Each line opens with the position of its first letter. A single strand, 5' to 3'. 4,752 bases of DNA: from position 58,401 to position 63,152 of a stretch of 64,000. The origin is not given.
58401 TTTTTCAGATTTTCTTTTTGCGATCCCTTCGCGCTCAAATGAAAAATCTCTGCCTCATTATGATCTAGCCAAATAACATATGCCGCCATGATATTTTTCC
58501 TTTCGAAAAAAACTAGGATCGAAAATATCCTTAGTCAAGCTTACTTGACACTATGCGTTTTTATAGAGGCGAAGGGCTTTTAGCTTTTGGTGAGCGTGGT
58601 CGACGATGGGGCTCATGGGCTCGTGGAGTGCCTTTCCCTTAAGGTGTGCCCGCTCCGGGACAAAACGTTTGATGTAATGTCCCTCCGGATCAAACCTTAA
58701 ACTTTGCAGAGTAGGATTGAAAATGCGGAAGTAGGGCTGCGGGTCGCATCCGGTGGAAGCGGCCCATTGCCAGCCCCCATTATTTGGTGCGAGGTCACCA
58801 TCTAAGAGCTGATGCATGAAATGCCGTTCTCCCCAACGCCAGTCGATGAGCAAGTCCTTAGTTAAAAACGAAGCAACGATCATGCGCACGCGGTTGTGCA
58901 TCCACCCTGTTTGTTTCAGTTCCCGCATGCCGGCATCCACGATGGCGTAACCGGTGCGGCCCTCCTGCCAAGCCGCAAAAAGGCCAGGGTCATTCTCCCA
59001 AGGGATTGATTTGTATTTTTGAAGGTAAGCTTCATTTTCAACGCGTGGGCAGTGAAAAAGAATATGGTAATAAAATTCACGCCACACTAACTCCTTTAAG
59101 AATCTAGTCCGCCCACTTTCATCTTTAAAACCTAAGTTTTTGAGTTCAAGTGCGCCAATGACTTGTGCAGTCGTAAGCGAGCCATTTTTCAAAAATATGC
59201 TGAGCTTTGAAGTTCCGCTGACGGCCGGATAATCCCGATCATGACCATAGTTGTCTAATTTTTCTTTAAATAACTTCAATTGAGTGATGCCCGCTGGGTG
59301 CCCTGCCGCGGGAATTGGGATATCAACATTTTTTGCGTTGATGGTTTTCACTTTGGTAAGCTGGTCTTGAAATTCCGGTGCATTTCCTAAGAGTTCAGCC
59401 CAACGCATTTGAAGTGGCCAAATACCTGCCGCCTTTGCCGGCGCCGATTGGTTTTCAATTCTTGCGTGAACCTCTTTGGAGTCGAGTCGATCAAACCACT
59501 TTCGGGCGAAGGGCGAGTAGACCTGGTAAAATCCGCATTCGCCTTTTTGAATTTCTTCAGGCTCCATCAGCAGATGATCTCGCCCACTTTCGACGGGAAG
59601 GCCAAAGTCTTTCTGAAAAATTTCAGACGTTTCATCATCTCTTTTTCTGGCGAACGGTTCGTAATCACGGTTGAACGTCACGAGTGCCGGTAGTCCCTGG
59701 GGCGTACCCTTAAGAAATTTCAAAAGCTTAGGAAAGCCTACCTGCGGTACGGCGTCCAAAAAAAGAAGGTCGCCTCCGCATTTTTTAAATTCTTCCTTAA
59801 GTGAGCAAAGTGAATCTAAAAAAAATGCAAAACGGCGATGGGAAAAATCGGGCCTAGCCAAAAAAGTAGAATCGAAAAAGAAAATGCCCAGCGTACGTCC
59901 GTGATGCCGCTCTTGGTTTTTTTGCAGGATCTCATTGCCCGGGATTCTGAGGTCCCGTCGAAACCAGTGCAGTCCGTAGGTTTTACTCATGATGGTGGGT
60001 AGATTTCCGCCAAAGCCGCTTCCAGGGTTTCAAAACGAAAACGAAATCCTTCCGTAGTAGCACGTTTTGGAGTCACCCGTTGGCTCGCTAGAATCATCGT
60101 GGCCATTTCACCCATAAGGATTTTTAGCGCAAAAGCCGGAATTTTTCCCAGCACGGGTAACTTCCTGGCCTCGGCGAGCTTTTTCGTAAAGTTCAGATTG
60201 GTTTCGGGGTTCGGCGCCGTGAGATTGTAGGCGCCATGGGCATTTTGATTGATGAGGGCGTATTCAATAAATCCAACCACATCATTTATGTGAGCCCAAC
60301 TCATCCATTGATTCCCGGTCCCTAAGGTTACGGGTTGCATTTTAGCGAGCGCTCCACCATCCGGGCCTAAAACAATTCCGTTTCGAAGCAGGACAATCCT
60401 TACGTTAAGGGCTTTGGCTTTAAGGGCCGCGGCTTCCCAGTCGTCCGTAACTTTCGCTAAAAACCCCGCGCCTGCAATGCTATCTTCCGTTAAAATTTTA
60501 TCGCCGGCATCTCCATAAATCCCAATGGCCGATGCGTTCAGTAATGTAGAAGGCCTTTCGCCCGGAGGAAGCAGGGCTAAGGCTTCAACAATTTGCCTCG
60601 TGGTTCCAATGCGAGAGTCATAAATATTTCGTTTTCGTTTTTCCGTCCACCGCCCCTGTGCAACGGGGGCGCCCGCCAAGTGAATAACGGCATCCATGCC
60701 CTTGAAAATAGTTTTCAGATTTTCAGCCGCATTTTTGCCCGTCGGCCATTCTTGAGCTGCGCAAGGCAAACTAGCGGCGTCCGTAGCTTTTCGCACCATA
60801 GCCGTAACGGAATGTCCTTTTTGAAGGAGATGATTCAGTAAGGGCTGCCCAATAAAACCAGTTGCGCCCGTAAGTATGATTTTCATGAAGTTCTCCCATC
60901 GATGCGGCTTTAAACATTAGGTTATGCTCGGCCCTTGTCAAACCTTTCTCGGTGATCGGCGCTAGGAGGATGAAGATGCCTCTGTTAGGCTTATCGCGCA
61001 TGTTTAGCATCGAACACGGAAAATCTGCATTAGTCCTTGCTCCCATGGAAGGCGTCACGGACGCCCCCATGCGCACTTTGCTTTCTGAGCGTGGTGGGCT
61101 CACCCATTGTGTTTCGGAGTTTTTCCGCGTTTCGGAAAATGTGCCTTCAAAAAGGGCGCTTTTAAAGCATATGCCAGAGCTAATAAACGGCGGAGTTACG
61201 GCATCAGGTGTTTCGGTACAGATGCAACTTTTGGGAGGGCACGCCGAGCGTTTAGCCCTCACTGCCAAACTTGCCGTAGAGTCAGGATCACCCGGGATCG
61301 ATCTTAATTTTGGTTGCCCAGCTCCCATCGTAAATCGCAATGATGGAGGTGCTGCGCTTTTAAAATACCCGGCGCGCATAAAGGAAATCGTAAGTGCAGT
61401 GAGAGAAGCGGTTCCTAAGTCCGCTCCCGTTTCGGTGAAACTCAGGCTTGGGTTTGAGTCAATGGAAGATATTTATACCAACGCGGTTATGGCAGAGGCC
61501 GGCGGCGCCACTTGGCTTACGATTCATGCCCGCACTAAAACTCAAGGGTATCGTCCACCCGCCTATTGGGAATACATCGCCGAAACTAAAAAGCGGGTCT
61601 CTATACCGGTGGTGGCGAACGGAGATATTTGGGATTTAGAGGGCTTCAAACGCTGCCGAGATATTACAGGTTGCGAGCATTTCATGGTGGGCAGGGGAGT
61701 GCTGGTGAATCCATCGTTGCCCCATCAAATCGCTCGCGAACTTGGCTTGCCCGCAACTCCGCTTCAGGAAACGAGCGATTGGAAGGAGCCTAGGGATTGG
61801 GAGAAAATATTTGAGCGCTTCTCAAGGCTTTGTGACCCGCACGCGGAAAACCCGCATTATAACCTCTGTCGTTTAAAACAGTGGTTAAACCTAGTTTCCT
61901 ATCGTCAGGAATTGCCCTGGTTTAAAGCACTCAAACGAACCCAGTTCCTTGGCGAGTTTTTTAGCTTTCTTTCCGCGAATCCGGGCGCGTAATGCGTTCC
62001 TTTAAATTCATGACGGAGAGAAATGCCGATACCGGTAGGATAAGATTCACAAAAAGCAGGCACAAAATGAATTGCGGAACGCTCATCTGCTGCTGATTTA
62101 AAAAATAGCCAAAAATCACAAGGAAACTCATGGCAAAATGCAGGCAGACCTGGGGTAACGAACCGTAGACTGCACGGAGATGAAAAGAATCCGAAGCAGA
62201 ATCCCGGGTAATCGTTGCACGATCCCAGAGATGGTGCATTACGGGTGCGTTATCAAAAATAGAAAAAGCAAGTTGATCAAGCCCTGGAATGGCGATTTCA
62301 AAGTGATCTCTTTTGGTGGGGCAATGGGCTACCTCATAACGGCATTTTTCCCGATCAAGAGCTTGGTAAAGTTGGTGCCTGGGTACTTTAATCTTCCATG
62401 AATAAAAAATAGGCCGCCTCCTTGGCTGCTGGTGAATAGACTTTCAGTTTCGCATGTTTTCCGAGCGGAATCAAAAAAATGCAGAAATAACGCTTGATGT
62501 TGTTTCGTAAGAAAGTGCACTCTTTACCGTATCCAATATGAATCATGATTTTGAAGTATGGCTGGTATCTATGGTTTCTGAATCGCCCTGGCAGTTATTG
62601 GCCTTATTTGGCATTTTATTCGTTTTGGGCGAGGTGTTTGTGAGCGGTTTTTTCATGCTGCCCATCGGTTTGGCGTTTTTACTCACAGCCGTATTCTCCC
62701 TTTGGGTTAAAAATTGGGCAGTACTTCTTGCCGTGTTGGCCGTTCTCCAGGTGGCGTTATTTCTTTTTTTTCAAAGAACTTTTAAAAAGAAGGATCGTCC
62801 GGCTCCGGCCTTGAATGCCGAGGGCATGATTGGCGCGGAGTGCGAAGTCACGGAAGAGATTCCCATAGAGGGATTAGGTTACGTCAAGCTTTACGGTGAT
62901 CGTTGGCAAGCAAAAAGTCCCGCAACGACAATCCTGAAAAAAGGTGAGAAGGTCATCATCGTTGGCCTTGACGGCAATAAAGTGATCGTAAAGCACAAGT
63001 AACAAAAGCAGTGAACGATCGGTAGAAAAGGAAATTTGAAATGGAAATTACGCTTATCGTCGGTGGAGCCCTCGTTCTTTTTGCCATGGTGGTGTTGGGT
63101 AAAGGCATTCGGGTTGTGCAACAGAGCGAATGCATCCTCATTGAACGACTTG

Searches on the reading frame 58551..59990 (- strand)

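Call 61: search_protein_families(library=pfam, proteins=[window:58551-59990:-], max_evalue=0.01)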
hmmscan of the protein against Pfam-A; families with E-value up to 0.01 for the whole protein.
window:58551-59990:- (479 aa): 2 families
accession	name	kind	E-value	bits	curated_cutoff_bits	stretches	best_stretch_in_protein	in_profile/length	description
PF03441.19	FAD_binding_7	-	2.2e-77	259.5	27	1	297-462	1-169/203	FAD binding domain of DNA photolyase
PF00875.24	DNA_photolyase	-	7.2e-27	94.8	26.6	1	7-172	2-158/164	DNA photolyase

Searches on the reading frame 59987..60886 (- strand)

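Call 61: search_protein_families(library=pfam, proteins=[window:59987-60886:-], max_evalue=0.01)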
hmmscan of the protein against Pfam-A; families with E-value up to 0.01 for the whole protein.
window:59987-60886:- (299 aa): 10 families
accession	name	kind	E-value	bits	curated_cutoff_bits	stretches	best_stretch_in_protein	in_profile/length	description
PF01370.27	Epimerase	-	2.5e-22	79.9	20.9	1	3-221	1-238/240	NAD dependent epimerase/dehydratase family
PF08338.16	DUF1731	-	7.6e-21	74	27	1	249-295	1-47/47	Domain of unknown function (DUF1731)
PF13460.12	NAD_binding_10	-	1.4e-10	41.8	27.2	1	7-104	1-86/184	NAD(P)H-binding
PF16363.11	GDP_Man_Dehyd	-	1.7e-08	34.8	27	1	5-135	2-144/332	GDP-mannose 4,6 dehydratase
PF07993.18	NAD_binding_4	-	1.3e-05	24.9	20.1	1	5-39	1-38/258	Male sterility protein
PF05368.20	NmrA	-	0.0001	22.4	27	1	2-68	4-74/298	NmrA-like family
PF01073.25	3Beta_HSD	-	0.00027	20.5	22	1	5-102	2-102/280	3-beta hydroxysteroid dehydrogenase/isomerase family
PF00056.29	Ldh_1_N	-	0.00064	20.2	27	1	1-79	1-85/141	lactate/malate dehydrogenase, NAD binding domain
PF04321.23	RmlD_sub_bind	-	0.0018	17.8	27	1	1-38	1-38/287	RmlD substrate binding domain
PF03435.24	Sacchrp_dh_NADP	-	0.0042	17.9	25.1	1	3-73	1-78/129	Saccharopine dehydrogenase NADP binding domain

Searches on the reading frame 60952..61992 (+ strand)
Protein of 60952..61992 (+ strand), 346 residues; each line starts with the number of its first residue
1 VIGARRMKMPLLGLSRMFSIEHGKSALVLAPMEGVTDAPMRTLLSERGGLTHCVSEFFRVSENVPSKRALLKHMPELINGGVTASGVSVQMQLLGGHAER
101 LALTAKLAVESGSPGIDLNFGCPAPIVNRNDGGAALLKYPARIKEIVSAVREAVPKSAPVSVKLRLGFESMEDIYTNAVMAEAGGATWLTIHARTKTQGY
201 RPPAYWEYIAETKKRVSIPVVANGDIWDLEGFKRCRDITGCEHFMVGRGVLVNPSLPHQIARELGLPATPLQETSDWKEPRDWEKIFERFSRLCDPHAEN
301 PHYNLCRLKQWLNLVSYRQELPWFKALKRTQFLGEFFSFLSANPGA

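Call 61: search_protein_families(library=pfam, proteins=[window:60952-61992:+], max_evalue=0.01)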
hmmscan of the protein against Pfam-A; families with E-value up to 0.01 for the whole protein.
window:60952-61992:+ (346 aa): 1 family
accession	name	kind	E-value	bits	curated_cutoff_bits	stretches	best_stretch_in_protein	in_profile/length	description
PF01207.24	Dus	-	7.1e-64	216.3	20.4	1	29-268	2-238/311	Dihydrouridine synthase (Dus)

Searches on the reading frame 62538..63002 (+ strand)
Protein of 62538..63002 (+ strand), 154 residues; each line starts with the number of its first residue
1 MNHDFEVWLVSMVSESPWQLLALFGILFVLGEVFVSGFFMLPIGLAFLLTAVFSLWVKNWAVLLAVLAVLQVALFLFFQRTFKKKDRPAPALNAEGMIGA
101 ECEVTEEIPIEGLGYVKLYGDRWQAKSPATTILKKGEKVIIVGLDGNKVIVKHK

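Call 61: search_protein_families(library=pfam, proteins=[window:62538-63002:+], max_evalue=0.01)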
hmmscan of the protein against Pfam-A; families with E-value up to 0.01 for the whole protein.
window:62538-63002:+ (154 aa): 1 family
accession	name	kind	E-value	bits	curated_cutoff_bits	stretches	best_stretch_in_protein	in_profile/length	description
PF01957.25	NfeD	-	7.7e-15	55.3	29.1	1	94-152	1-56/57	NfeD-like C-terminal, partner-binding domain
